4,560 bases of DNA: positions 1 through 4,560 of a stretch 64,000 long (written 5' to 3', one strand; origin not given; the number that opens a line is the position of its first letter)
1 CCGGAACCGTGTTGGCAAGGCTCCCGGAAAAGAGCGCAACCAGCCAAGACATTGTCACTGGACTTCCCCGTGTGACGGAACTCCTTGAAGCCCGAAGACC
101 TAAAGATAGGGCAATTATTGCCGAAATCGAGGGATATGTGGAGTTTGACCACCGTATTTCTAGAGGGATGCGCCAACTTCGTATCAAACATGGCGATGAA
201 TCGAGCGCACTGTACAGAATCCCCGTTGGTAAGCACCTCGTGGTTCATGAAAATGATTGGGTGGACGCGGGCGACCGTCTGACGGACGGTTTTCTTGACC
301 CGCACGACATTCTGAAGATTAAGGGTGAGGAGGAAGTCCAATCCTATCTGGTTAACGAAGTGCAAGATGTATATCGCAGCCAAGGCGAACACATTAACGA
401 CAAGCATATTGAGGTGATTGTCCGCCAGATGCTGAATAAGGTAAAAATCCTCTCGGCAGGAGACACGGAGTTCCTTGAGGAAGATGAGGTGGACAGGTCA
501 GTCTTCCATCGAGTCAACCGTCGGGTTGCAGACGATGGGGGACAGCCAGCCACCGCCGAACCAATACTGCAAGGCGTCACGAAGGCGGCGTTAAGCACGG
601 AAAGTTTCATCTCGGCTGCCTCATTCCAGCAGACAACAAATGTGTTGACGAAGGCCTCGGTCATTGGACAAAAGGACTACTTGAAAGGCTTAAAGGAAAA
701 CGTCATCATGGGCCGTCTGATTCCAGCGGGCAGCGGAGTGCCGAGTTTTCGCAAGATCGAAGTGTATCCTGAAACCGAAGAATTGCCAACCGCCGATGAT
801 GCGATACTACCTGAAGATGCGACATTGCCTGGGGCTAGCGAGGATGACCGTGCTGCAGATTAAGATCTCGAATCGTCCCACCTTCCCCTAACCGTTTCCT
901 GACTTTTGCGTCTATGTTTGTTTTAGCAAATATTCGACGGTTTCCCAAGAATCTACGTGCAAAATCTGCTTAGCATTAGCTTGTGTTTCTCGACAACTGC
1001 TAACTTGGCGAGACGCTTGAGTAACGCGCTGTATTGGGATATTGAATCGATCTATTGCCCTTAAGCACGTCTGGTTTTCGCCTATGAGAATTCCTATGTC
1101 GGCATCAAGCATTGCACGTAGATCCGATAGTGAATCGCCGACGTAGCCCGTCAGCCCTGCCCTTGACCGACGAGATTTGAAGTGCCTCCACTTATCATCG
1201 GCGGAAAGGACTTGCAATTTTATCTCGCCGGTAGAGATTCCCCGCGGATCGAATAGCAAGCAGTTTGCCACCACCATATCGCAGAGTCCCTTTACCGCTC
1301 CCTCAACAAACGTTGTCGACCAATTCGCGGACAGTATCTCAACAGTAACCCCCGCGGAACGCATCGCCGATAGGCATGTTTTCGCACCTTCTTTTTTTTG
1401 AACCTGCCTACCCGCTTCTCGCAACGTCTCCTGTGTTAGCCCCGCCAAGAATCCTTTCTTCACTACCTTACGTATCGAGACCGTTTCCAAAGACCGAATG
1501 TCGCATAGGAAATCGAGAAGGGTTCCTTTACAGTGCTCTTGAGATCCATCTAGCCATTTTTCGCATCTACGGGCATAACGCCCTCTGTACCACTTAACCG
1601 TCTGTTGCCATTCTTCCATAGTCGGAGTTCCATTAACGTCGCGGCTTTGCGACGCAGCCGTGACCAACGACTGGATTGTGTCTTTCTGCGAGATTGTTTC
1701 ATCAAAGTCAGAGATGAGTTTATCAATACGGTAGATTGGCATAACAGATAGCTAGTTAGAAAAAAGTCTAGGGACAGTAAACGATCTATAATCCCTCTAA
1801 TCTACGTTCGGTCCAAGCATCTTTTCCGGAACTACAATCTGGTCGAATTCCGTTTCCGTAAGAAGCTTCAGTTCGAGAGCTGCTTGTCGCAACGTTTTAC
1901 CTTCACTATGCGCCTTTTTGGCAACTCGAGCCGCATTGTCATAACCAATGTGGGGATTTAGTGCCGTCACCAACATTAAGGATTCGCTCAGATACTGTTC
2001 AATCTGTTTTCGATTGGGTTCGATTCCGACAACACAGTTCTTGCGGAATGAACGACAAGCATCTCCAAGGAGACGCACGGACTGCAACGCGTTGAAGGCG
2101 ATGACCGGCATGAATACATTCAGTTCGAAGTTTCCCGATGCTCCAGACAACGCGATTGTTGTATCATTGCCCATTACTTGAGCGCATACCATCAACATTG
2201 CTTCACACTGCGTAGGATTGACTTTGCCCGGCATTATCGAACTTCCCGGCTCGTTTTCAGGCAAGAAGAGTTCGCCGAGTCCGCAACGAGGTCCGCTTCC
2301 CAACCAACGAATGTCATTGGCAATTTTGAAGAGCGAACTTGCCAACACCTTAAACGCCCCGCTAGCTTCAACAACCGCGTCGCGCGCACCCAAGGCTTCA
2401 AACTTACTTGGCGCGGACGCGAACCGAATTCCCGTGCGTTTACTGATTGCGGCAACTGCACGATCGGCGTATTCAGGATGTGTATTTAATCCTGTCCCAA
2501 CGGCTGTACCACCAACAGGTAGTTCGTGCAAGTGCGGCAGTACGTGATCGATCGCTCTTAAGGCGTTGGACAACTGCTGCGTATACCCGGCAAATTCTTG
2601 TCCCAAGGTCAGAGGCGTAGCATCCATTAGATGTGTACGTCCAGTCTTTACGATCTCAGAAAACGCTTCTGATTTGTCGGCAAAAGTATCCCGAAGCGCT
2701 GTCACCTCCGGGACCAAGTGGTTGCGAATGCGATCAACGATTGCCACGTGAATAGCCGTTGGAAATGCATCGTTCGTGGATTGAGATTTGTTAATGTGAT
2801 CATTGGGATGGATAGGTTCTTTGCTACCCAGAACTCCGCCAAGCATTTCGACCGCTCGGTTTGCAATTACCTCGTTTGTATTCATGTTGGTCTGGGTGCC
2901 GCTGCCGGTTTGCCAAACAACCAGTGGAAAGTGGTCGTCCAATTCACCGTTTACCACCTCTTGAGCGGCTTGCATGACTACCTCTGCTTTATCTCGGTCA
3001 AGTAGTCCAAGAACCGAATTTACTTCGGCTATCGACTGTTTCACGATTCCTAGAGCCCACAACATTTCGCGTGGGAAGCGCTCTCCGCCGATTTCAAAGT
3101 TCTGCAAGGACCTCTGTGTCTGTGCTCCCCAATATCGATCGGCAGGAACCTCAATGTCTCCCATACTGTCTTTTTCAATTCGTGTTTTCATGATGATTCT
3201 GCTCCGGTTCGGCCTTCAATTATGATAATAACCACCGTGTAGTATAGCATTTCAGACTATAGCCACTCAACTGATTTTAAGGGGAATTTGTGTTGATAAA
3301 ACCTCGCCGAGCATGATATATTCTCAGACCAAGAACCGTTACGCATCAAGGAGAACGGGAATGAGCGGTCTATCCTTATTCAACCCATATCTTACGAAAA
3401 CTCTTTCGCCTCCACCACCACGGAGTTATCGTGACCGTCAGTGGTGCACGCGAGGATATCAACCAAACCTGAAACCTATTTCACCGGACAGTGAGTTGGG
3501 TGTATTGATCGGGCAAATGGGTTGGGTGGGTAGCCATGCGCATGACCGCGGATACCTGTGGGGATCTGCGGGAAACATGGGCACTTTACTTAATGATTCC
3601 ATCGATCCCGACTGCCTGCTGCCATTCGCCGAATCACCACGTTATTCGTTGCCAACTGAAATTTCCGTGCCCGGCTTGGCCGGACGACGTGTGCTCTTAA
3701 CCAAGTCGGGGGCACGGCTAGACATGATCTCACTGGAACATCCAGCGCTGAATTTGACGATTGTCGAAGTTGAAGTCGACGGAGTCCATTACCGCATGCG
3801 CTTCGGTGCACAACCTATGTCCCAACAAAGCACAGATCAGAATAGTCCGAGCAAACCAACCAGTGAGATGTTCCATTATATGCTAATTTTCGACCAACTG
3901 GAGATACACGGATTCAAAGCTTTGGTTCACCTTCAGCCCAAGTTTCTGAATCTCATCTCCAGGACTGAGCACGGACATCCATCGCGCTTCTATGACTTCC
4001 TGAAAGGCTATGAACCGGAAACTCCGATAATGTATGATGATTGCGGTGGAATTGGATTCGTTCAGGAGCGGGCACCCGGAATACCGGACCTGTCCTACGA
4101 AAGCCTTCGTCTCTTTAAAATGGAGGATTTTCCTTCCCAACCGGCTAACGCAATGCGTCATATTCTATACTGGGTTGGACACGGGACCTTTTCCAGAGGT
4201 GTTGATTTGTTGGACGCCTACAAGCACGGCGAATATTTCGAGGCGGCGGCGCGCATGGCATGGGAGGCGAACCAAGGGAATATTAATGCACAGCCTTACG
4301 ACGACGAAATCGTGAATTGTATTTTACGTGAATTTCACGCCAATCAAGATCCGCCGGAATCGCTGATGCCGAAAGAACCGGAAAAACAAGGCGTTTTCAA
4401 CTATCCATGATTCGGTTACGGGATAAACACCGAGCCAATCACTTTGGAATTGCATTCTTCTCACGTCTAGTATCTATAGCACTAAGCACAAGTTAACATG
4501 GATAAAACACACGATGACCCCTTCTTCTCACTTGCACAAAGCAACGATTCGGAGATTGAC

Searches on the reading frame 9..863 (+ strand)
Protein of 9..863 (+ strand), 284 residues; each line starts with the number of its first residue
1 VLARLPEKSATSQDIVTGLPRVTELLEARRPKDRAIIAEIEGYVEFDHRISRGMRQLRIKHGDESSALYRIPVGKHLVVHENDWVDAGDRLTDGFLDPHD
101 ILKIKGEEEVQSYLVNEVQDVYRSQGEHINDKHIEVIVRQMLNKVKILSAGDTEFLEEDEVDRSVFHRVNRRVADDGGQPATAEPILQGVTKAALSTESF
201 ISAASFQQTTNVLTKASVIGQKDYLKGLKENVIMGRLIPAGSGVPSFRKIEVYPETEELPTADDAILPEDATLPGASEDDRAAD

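Call 50: search_protein_families(library=pfam, proteins=[window:9-863:+], max_evalue=0.0001)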
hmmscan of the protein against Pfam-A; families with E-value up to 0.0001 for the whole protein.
window:9-863:+ (284 aa): 1 family
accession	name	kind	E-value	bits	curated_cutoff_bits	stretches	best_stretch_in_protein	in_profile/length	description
PF04998.22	RNA_pol_Rpb1_5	-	1.9e-19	70.6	28.5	1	70-195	179-264/267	RNA polymerase Rpb1, domain 5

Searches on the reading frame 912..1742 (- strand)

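Call 50: search_protein_families(library=pfam, proteins=[window:912-1742:-], max_evalue=0.0001)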
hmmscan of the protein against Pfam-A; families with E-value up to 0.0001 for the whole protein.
window:912-1742:- (276 aa): 1 family
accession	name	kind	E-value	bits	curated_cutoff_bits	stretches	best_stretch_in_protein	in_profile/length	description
PF12710.13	HAD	-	4.6e-08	34.2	27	1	10-211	2-188/189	haloacid dehalogenase-like hydrolase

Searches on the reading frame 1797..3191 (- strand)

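Call 50: search_protein_families(library=pfam, proteins=[window:1797-3191:-], max_evalue=0.0001)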
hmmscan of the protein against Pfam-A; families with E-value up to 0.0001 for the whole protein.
window:1797-3191:- (464 aa): 2 families
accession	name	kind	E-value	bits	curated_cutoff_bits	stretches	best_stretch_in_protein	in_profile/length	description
PF00206.25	Lyase_1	-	5.6e-109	364.8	27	1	11-341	1-312/312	Lyase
PF10415.14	FumaraseC_C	-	1.1e-26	93.4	32.5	1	407-459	1-53/54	Fumarase C C-terminus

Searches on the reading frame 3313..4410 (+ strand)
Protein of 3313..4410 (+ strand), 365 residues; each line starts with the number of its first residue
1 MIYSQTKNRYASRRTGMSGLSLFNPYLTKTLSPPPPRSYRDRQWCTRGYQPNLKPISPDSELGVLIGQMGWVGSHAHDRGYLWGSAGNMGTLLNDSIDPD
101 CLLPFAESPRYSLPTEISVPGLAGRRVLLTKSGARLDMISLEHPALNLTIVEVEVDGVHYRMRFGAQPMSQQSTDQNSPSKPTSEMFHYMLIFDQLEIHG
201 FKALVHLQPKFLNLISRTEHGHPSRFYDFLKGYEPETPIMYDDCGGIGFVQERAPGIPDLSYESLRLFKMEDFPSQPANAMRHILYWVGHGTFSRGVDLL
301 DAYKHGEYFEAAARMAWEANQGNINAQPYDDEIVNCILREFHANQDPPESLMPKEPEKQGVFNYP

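Call 50: search_protein_families(library=pfam, proteins=[window:3313-4410:+], max_evalue=0.0001)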
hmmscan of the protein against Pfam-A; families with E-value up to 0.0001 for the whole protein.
window:3313-4410:+ (365 aa): 1 family
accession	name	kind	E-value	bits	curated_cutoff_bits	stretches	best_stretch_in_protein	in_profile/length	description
PF00596.27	Aldolase_II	-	1.7e-07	31.8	22.2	1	117-316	23-182/183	Class II Aldolase and Adducin N-terminal domain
